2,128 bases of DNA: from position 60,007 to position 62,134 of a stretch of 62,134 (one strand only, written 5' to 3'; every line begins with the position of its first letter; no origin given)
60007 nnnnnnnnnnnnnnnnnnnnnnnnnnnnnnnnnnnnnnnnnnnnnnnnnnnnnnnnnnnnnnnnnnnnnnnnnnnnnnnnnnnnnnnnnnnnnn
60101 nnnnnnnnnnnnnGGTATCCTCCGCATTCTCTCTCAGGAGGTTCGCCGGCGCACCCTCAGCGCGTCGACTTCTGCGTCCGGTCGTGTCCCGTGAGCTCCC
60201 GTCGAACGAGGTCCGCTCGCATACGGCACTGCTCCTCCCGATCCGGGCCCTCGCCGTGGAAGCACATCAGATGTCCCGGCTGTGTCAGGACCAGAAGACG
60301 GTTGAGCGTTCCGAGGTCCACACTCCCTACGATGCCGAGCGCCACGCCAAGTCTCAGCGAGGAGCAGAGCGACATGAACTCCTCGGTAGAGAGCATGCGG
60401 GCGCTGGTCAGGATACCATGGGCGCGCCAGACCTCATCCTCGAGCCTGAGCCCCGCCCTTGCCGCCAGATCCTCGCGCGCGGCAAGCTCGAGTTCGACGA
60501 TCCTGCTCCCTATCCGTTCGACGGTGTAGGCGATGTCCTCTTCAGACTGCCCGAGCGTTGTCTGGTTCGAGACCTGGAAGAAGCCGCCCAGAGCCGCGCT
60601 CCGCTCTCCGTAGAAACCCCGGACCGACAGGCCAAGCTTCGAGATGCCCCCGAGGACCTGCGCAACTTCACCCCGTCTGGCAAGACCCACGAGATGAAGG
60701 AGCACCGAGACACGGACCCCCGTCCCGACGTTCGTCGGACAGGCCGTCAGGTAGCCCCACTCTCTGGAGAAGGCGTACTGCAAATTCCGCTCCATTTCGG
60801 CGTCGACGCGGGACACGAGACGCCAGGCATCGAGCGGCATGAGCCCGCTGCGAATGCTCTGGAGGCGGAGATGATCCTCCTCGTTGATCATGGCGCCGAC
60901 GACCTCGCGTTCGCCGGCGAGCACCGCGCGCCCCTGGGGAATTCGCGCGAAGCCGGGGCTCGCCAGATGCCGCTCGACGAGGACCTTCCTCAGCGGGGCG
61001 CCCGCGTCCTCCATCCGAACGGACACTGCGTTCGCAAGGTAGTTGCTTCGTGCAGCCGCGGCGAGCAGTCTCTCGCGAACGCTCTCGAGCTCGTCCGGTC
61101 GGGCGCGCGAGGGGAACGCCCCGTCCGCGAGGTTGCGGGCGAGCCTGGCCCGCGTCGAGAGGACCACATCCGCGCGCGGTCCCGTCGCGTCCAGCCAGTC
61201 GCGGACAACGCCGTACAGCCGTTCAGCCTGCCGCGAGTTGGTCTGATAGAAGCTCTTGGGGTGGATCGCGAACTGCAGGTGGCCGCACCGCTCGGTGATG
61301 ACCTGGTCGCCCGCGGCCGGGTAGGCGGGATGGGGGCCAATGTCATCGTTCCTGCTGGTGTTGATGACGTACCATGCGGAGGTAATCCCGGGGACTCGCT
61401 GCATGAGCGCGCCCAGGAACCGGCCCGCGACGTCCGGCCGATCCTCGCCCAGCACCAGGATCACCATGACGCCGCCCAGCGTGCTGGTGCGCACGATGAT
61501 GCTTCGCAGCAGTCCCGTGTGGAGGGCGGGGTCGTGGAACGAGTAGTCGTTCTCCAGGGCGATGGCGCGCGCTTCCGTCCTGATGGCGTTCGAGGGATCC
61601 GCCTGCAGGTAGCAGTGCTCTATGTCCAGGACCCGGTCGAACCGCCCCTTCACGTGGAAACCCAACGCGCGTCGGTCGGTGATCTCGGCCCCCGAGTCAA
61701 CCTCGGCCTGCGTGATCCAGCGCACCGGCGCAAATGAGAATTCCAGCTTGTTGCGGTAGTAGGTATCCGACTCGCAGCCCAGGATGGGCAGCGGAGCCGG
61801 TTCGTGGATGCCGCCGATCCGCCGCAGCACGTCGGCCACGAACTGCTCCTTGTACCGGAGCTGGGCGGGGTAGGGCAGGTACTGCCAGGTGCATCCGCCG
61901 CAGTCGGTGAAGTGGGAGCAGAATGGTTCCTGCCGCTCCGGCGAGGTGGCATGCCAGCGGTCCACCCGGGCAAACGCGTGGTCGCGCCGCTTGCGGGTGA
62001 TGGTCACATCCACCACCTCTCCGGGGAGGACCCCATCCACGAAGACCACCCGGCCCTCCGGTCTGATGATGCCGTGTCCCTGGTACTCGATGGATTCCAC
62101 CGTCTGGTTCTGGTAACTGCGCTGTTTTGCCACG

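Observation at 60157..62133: RlmD N-terminal fragment (TRAM + 4Fe-4S + central domain) joined in frame to McsB exactly at the SAM-binding motif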

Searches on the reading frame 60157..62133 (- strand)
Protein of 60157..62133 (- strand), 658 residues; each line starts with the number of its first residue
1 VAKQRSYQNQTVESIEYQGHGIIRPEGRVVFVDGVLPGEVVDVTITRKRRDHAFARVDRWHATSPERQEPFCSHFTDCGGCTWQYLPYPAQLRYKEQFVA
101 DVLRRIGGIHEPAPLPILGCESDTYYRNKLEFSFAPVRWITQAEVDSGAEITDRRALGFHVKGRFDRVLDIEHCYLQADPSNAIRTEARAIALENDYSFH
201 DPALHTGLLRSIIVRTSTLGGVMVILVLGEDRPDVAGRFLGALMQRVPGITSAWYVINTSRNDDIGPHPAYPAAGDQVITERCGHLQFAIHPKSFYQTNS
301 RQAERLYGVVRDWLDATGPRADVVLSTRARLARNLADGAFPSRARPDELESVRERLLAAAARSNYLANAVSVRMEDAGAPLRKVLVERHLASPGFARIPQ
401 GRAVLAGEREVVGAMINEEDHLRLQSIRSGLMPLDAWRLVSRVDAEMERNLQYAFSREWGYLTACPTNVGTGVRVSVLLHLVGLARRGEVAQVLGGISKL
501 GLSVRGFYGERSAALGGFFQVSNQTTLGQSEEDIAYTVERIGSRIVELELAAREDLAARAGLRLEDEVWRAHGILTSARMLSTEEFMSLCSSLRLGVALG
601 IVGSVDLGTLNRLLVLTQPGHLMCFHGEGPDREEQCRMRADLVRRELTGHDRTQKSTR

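Call 3: search_protein_families(library=pfam, proteins=[window:60157-62133:-], max_evalue=0.01)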
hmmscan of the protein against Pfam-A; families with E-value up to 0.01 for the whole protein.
window:60157-62133:- (658 aa): 2 families
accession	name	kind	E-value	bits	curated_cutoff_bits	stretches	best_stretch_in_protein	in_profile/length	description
PF00217.24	ATP-gua_Ptrans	-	1.3e-52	178.6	22.4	1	369-550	19-201/203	ATP:guanido phosphotransferase, C-terminal catalytic domain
PF01938.26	TRAM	-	1.3e-07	31.8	21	1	5-57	5-60/61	TRAM domain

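Call 4: search_protein_families(library=ncbifam, proteins=[window:60157-62133:-], max_evalue=0.01)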
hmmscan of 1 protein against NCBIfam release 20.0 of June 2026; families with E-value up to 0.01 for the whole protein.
window:60157-62133:- (658 aa): 12 families
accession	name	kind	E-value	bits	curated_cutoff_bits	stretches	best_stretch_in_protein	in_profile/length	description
NF002194.0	PRK01059.1-4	equivalog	1.8e-102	342.9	385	1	311-648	2-341/345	protein arginine kinase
NF053707.1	PrArgKinMcsBBac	equivalog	5.5e-93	311.9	500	1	310-644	11-347/347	protein-arginine kinase McsB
NF002192.0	PRK01059.1-2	equivalog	5.8e-66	222.9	679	1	311-647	9-337/340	protein arginine kinase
NF002193.0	PRK01059.1-3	equivalog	2.4e-58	197.8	471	1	310-646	9-333/335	protein arginine kinase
NF002191.0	PRK01059.1-1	equivalog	6.3e-47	160.4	381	1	322-626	21-326/358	protein arginine kinase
TIGR00479.1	rumA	equivalog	3.4e-46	158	183.55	1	16-318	2-293/432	23S rRNA (uracil(1939)-C(5))-methyltransferase RlmD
NF009639.0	PRK13168.1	equivalog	1.3e-28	100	458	1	4-135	13-143/446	23S rRNA (uracil(1939)-C(5))-methyltransferase RlmD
NF002909.0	PRK03522.2-1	equivalog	2.3e-15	56.7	553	1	72-321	3-235/374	23S rRNA (uracil(747)-C(5))-methyltransferase RlmC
NF002910.0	PRK03522.2-3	equivalog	7.6e-13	48.2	558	1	72-320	3-236/383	23S rRNA (uracil(747)-C(5))-methyltransferase RlmC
NF053605.1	PyTRAM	equivalog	8.2e-07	28.7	85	1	11-55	11-55/56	TRAM domain-containing RNA chaperone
TIGR02085.1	meth_trns_rumB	equivalog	1.6e-06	27.4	429.5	1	78-315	10-230/374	23S rRNA (uracil(747)-C(5))-methyltransferase RlmC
NF008993.0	PRK12336.1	equivalog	0.0031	16.9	243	1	11-57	155-201/203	translation initiation factor IF-2 subunit beta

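Call 5: find_homologous_proteins(query=window:60157-62133:-, max_evalue=1e-10)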
Query window:60157-62133:- (658 aa): 7366 proteins with E <= 1e-10 among 8000 candidates; the best 120 are listed.
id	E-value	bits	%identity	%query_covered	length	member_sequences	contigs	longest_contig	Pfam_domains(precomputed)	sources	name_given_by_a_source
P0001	5.2e-198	677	89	49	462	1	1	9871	PF13847.13,PF05175.21,PF03602.22,PF13649.13,PF01938.27,PF05958.18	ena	-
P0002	2.2e-172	593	79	48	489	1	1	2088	PF13847.13,PF05175.21,PF13649.13,PF01938.27,PF05958.18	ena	-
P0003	3.1e-172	592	79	48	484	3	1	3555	PF13847.13,PF13649.13,PF02475.24,PF01938.27,PF05958.18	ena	-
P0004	1.9e-168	580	76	48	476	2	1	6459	PF13847.13,PF13649.13,PF02475.24,PF01938.27,PF05958.18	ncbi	ncbi:MAG: 23S rRNA (uracil(1939)-C(5))-methyltransferase RlmD [Spirochaetia bacterium]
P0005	1.1e-164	567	75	48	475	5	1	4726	PF13847.13,PF02475.24,PF01938.27,PF05958.18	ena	-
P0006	6.2e-164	565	75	48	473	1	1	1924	PF13847.13,PF13649.13,PF01938.27,PF05958.18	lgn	-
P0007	1.0e-162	561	74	48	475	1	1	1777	PF13847.13,PF01938.27,PF05958.18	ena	-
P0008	1.9e-159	550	73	48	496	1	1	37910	PF13847.13,PF13649.13,PF02475.24,PF01938.27,PF05958.18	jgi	jgi:23S rRNA (uracil1939-C5)-methyltransferase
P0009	1.2e-153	531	72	48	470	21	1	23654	PF13847.13,PF05175.21,PF03602.22,PF13649.13,PF01938.27,PF05958.18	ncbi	-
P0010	3.6e-150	519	70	48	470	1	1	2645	PF13847.13,PF05175.21,PF03602.22,PF13649.13,PF01938.27,PF05958.18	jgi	jgi:23S rRNA (uracil1939-C5)-methyltransferase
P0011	6.2e-149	515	70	48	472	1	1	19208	PF13847.13,PF05175.21,PF13649.13,PF01938.27,PF05958.18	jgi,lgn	jgi:23S rRNA (uracil1939-C5)-methyltransferase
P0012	7.9e-148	511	67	48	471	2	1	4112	PF13847.13,PF05175.21,PF03602.22,PF13649.13,PF09445.17,PF01938.27,PF05958.18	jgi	jgi:23S rRNA (uracil1939-C5)-methyltransferase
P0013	6.2e-147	508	69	48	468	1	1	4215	PF13847.13,PF05175.21,PF03602.22,PF13649.13,PF09445.17,PF01938.27,PF05958.18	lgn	-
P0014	1.3e-145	504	66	48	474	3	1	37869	PF13847.13,PF13649.13,PF05958.18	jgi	jgi:23S rRNA (uracil1939-C5)-methyltransferase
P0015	1.4e-145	504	67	48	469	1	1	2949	PF13847.13,PF05175.21,PF03602.22,PF13649.13,PF02475.24,PF01938.27,PF05958.18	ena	-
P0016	2.4e-145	503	67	48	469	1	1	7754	PF13847.13,PF03602.22,PF13649.13,PF01938.27,PF05958.18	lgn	-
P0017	3.6e-145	503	67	48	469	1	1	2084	PF13847.13,PF05175.21,PF03602.22,PF13649.13,PF01938.27,PF05958.18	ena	-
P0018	4.6e-145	502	67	48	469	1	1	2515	PF13847.13,PF05175.21,PF03602.22,PF13649.13,PF01938.27,PF05958.18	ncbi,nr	ncbi:MAG TPA: 23S rRNA (uracil(1939)-C(5))-methyltransferase RlmD [Spirochaetia bacterium]|nr:23S rR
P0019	4.9e-145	502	67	48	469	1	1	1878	PF13847.13,PF05175.21,PF03602.22,PF13649.13,PF01938.27,PF05958.18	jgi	-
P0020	1.3e-144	501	67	48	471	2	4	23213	PF13847.13,PF05175.21,PF03602.22,PF13649.13,PF09445.17,PF01938.27,PF05958.18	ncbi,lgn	ncbi:MAG: 23S rRNA (uracil(1939)-C(5))-methyltransferase RlmD [Spirochaetales bacterium]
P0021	2.0e-143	497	66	48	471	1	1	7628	PF13847.13,PF05175.21,PF03602.22,PF13649.13,PF01938.27,PF05958.18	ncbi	ncbi:MAG: 23S rRNA (uracil(1939)-C(5))-methyltransferase RlmD, partial [Spirochaetota bacterium]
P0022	7.5e-142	492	66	48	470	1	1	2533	PF13847.13,PF05175.21,PF03602.22,PF13649.13,PF01938.27,PF05958.18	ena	-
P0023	8.4e-142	492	67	48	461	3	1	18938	PF13847.13,PF05175.21,PF03602.22,PF13649.13,PF01938.27,PF05958.18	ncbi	-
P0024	2.0e-141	490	67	48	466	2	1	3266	PF13847.13,PF05175.21,PF03602.22,PF13649.13,PF01938.27,PF05958.18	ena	-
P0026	6.9e-140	485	67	48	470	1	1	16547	PF13847.13,PF13649.13,PF01938.27,PF05958.18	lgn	-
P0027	1.9e-139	484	67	47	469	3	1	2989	PF13847.13,PF13649.13,PF01938.27,PF05958.18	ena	-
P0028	1.5e-138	481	65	48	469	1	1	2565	PF13847.13,PF13649.13,PF01938.27,PF05958.18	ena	-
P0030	2.3e-138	480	65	50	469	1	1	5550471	PF13847.13,PF05175.21,PF13649.13,PF01938.27,PF05958.18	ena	-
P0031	2.3e-137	477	65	48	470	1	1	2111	PF13847.13,PF05175.21,PF03602.22,PF13649.13,PF01938.27,PF05958.18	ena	-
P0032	3.4e-137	476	65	48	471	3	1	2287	PF13847.13,PF13649.13,PF01938.27,PF05958.18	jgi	jgi:23S rRNA (uracil1939-C5)-methyltransferase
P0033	4.5e-135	469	64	48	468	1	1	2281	PF13847.13,PF13649.13,PF01938.27,PF05958.18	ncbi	-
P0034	1.9e-134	467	64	49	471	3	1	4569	PF13847.13,PF05175.21,PF13649.13,PF01938.27,PF05958.18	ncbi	-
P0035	2.6e-134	467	64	50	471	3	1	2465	PF13847.13,PF05175.21,PF13649.13,PF09445.17,PF01938.27,PF05958.18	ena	-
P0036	6.2e-134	466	61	50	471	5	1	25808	PF13847.13,PF05175.21,PF13649.13,PF01938.27,PF05958.18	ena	-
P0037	7.0e-133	462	63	48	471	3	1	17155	PF13847.13,PF05175.21,PF13649.13,PF01938.27,PF05958.18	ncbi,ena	-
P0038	8.7e-133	462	63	50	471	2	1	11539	PF13847.13,PF13649.13,PF01938.27,PF05958.18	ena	-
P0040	1.0e-131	458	61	48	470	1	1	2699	PF13847.13,PF05175.21,PF03602.22,PF13649.13,PF02475.24,PF09445.17,PF01938.27,PF05958.18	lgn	-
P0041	2.3e-130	454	55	59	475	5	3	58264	PF13847.13,PF05175.21,PF13649.13,PF01938.27,PF05958.18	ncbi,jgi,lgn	jgi:23S rRNA (uracil1939-C5)-methyltransferase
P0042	6.1e-129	449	53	56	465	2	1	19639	PF13847.13,PF05175.21,PF03602.22,PF13649.13,PF02475.24,PF01938.27,PF05958.18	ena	-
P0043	8.9e-128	445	63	53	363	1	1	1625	PF00217.25,PF27454.1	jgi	jgi:protein arginine kinase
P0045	5.6e-114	400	58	48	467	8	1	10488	PF13847.13,PF05175.21,PF13649.13,PF01938.27,PF05958.18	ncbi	ncbi:MAG: 23S rRNA (uracil(1939)-C(5))-methyltransferase RlmD [Spirochaetaceae bacterium]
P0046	2.2e-109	384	51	48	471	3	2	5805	PF13847.13,PF05175.21,PF03602.22,PF13649.13,PF02475.24,PF09445.17,PF01938.27,PF05958.18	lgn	-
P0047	2.5e-109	384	55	48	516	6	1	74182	PF13847.13,PF05175.21,PF13649.13,PF09445.17,PF01938.27,PF05958.18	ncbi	-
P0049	1.3e-107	379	55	48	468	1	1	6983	PF13847.13,PF13649.13,PF01938.27,PF05958.18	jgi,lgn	jgi:23S rRNA (uracil1939-C5)-methyltransferase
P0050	4.1e-107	377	54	48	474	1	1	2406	PF13847.13,PF13649.13,PF01938.27,PF05958.18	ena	-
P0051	4.9e-107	377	53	48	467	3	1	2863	PF13847.13,PF05175.21,PF13649.13,PF01938.27,PF05958.18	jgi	jgi:23S rRNA (uracil1939-C5)-methyltransferase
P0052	3.8e-105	370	50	48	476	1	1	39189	PF13847.13,PF13649.13,PF01938.27,PF05958.18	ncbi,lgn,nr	ncbi:MAG: 23S rRNA (uracil(1939)-C(5))-methyltransferase RlmD [Spirochaetaceae bacterium]|nr:MAG: 23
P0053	7.4e-105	369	54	47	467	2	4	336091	PF13847.13,PF05175.21,PF13649.13,PF01938.27,PF05958.18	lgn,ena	-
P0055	4.2e-103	364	54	48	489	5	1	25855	PF13847.13,PF13649.13,PF21579.5,PF01938.27,PF05958.18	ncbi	ncbi:MAG: 23S rRNA (uracil(1939)-C(5))-methyltransferase RlmD [Spirochaetaceae bacterium]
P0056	5.5e-103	363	50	48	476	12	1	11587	PF13847.13,PF01938.27,PF05958.18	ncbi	-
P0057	7.4e-103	363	53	48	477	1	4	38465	PF13847.13,PF21579.5,PF01938.27,PF05958.18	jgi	jgi:23S rRNA (uracil1939-C5)-methyltransferase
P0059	3.6e-102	361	47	57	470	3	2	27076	PF13847.13,PF03602.22,PF13649.13,PF01938.27,PF05958.18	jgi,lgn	jgi:23S rRNA (uracil1939-C5)-methyltransferase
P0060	4.6e-102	360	52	48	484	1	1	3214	PF13847.13,PF01938.27,PF05958.18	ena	-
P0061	4.8e-102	360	54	47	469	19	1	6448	PF13847.13,PF05175.21,PF13649.13,PF02475.24,PF01938.27,PF05958.18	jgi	jgi:23S rRNA (uracil1939-C5)-methyltransferase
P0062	6.8e-101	356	52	48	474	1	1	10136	PF13847.13,PF03602.22,PF13649.13,PF21579.5,PF01938.27,PF05958.18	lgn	-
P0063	1.4e-100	355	53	47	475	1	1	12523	PF13847.13,PF01938.27,PF05958.18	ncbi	-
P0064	7.0e-98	346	49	55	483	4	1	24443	PF13847.13,PF01938.27,PF05958.18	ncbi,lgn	-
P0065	1.4e-97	345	50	48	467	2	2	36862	PF13847.13,PF05175.21,PF03602.22,PF13649.13,PF02475.24,PF09445.17,PF01938.27,PF05958.18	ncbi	ncbi:MAG: 23S rRNA (uracil(1939)-C(5))-methyltransferase RlmD [Spirochaetaceae bacterium]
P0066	1.6e-97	345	49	51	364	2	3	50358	PF00217.25,PF27454.1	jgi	jgi:protein arginine kinase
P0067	2.4e-95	338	49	51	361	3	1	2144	PF00217.25,PF27454.1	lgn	-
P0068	3.4e-93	331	43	67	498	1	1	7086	PF13847.13,PF13649.13,PF01938.27,PF05958.18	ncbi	-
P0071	1.7e-90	322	46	51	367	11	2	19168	PF00217.25,PF27454.1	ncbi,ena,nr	ncbi:protein arginine kinase [bacterium]|nr:protein arginine kinase [bacterium]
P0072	2.9e-90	321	47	54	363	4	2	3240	PF00217.25,PF27454.1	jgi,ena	jgi:protein arginine kinase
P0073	1.0e-89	319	46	54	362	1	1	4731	PF00217.25,PF27454.1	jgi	jgi:protein arginine kinase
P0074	3.4e-89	318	50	47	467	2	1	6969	PF13847.13,PF21579.5,PF01938.27,PF05958.18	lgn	-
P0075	1.0e-88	316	46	52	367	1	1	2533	PF00217.25,PF27454.1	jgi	jgi:protein arginine kinase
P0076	3.3e-88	314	46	50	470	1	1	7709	PF13847.13,PF05175.21,PF01938.27,PF05958.18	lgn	-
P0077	3.4e-88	314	45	54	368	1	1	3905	PF00217.25,PF27454.1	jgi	jgi:protein arginine kinase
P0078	4.0e-88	314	46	51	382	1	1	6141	PF00217.25,PF27454.1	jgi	jgi:protein arginine kinase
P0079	4.1e-88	314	46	54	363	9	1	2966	PF00217.25,PF27454.1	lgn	-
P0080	4.3e-88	314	49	46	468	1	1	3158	PF13847.13,PF02475.24,PF01938.27,PF05958.18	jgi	-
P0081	4.7e-88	314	48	52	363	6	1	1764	PF00217.25,PF27454.1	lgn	-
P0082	5.3e-88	314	46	51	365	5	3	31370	PF00217.25,PF27454.1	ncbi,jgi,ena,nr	ncbi:MAG: protein arginine kinase [Candidatus Latescibacterota bacterium]|nr:MAG: protein arginine k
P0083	6.8e-88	313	48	51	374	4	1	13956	PF00217.25,PF27454.1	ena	-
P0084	1.3e-87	313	48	52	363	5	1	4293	PF00217.25,PF27454.1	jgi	jgi:protein arginine kinase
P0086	2.2e-87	312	47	52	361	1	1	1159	PF00217.25,PF27454.1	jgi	jgi:protein arginine kinase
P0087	2.2e-87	312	45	51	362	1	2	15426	PF00217.25,PF27454.1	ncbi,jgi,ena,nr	ncbi:MAG: protein arginine kinase [Elusimicrobia bacterium RIFOXYB2_FULL_49_7]|nr:MAG: protein argin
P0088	2.6e-87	312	48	47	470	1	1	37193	PF13847.13,PF13649.13,PF01938.27,PF05958.18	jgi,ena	-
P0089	2.8e-87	311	45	52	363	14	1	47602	PF00217.25,PF27454.1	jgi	jgi:protein arginine kinase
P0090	4.1e-87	311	47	45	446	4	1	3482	PF13847.13,PF03602.22,PF02475.24,PF01938.27,PF05958.18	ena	-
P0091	4.6e-87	311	47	51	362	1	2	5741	PF00217.25,PF27454.1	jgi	jgi:protein arginine kinase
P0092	6.1e-87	310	45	51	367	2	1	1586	PF00217.25,PF27454.1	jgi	jgi:protein arginine kinase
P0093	1.1e-86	309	45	51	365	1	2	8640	PF00217.25,PF27454.1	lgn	-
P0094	1.3e-86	309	49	47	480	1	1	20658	PF13847.13,PF05175.21,PF03602.22,PF13649.13,PF01938.27,PF05958.18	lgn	-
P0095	1.5e-86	309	47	52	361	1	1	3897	PF00217.25,PF27454.1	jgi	jgi:protein arginine kinase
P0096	1.6e-86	309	46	52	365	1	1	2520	PF00217.25,PF27454.1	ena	-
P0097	2.3e-86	308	46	53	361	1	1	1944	PF00217.25,PF27454.1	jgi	jgi:protein arginine kinase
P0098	3.3e-86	308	44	55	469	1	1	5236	PF13847.13,PF05175.21,PF01938.27,PF05958.18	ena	-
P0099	3.4e-86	308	49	47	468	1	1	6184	PF13847.13,PF13649.13,PF09445.17,PF01938.27,PF05958.18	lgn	-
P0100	4.8e-86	307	47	48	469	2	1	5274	PF13847.13,PF13649.13,PF02475.24,PF01938.27,PF05958.18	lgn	-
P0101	6.9e-86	307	46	54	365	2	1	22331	PF00217.25,PF27454.1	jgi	jgi:protein arginine kinase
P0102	7.0e-86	307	47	52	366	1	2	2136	PF00217.25,PF27454.1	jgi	-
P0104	8.8e-86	306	45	53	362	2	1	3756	PF00217.25,PF27454.1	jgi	jgi:protein arginine kinase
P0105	9.5e-86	306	47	51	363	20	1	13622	PF00217.25,PF27454.1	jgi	jgi:protein arginine kinase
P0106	1.1e-85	306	49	47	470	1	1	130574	PF13847.13,PF13649.13,PF01938.27,PF08241.19,PF05958.18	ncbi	-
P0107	1.2e-85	306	46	54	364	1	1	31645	PF00217.25,PF27454.1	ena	-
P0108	1.3e-85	306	46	53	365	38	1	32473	PF00217.25,PF27454.1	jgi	jgi:protein arginine kinase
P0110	1.4e-85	306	48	52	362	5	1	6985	PF00217.25,PF27454.1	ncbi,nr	ncbi:MAG TPA: protein arginine kinase [Candidatus Eisenbacteria bacterium]|nr:protein arginine kinas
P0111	2.1e-85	305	46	55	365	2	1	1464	PF00217.25,PF27454.1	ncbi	-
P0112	2.3e-85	305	48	51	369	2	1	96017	PF00217.25,PF27454.1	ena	-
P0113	2.5e-85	305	47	52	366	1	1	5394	PF00217.25,PF27454.1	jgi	-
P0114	2.5e-85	305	46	52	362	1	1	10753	PF00217.25,PF27454.1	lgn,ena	-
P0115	2.5e-85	305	47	52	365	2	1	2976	PF00217.25,PF27454.1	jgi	-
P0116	2.7e-85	305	45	51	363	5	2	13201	PF00217.25,PF27454.1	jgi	-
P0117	3.0e-85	305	46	53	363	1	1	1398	PF00217.25,PF27454.1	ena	-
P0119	3.2e-85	305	47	50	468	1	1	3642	PF13847.13,PF13649.13,PF09445.17,PF01938.27,PF05958.18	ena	-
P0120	3.2e-85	305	47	50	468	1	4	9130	PF13847.13,PF13649.13,PF09445.17,PF01938.27,PF05958.18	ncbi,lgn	-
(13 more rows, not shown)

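Call 6: find_encoding_contigs(protein=window:60157-62133:-, flank=10000, max_places=6)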
Protein window:60157-62133:- (658 aa): no gene with exactly this product is on record in the collection.

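Call 7: find_encoding_contigs(protein=P0001, flank=10000, max_places=4)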
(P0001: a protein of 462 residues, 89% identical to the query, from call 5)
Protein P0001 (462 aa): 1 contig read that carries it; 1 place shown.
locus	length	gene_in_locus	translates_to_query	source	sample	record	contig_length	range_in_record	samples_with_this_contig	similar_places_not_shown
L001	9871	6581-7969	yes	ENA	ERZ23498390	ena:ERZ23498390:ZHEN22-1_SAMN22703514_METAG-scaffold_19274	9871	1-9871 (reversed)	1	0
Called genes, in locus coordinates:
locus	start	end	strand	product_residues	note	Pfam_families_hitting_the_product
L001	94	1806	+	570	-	PF00005:ABC_tran, PF02463:SMC_N (faint), PF13304:AAA_21 (faint), PF12848:ABC_tran_Xtn, PF00005:ABC_tran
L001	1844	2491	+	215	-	PF00485:PRK (faint)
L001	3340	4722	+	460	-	-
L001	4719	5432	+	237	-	PF00588:SpoU_methylase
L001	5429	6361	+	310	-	PF01261:AP_endonuc_2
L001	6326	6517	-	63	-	-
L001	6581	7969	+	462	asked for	PF01938:TRAM, PF05958:tRNA_U5-meth_tr (weak), PF03602:Cons_hypoth95 (weak), PF05175:MTS (weak), PF13847:Methyltransf_31, PF13649:Methyltransf_25 (weak), PF05958:tRNA_U5-meth_tr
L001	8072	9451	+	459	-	PF13660:DUF4147, PF05161:MOFRL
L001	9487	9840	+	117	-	PF08850:DUF1820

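Call 8: find_encoding_contigs(protein=P0043, flank=10000, max_places=4)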
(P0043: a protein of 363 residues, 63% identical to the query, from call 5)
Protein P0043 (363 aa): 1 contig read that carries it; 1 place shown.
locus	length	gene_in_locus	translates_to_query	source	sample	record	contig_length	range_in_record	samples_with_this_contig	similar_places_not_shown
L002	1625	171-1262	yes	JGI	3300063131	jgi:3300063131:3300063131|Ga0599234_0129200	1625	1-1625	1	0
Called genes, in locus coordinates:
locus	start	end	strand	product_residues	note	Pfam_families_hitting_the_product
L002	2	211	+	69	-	?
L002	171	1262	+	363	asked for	PF00217:ATP-gua_Ptrans, PF27454:McsB_C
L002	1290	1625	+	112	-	?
